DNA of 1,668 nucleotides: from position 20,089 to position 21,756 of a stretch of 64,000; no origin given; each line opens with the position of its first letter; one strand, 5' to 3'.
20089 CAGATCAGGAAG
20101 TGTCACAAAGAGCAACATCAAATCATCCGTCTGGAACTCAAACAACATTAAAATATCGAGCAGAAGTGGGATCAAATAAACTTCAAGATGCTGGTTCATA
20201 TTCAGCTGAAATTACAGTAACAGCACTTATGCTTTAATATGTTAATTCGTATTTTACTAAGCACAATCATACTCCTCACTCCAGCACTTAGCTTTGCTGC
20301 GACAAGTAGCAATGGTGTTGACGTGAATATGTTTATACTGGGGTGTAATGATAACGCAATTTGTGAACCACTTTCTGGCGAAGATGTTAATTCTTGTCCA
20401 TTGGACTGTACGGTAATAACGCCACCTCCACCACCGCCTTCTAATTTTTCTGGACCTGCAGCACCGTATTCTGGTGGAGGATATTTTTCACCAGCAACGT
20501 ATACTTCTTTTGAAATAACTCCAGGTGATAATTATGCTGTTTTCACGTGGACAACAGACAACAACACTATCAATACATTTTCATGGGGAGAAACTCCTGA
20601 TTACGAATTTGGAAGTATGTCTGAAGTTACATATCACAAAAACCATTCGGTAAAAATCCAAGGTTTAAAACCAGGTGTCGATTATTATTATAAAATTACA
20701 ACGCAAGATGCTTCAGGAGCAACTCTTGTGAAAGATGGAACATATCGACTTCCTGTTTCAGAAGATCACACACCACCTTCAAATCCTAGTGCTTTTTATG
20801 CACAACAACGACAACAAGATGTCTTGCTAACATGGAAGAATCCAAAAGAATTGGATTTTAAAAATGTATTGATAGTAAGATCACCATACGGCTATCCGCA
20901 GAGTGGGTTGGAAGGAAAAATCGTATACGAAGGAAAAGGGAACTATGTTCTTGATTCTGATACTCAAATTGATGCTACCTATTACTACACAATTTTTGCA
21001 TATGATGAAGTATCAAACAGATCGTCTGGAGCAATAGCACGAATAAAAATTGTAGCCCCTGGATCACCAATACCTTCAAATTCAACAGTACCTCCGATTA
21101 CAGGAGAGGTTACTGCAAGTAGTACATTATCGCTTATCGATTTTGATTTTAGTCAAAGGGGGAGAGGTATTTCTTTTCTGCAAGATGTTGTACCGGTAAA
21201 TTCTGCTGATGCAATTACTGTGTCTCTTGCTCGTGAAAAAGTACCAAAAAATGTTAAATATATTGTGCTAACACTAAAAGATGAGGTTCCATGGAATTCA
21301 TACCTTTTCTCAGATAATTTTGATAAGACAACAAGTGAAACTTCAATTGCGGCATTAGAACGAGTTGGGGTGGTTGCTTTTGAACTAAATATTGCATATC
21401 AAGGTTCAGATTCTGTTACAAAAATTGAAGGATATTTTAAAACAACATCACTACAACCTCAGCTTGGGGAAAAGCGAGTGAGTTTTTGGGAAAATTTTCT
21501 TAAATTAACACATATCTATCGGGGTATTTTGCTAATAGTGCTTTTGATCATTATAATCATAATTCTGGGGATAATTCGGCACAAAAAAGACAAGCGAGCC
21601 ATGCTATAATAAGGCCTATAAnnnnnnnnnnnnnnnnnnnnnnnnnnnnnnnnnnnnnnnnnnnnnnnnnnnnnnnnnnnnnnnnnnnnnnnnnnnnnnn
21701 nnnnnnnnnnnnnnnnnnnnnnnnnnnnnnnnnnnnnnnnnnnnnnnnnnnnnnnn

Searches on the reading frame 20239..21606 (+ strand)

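Call 51: search_protein_families(library=pfam, proteins=[window:20239-21606:+], max_evalue=0.001)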
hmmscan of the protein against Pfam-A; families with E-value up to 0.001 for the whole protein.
window:20239-21606:+ (456 aa): 2 families
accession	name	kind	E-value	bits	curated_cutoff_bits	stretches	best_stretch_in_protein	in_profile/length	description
PF16656.11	Pur_ac_phosph_N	-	0.00012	23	30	1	98-157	13-82/93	Purple acid Phosphatase, N-terminal domain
PF00041.27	fn3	-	0.00042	20.9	25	0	94-160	10-73/84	Fibronectin type III domain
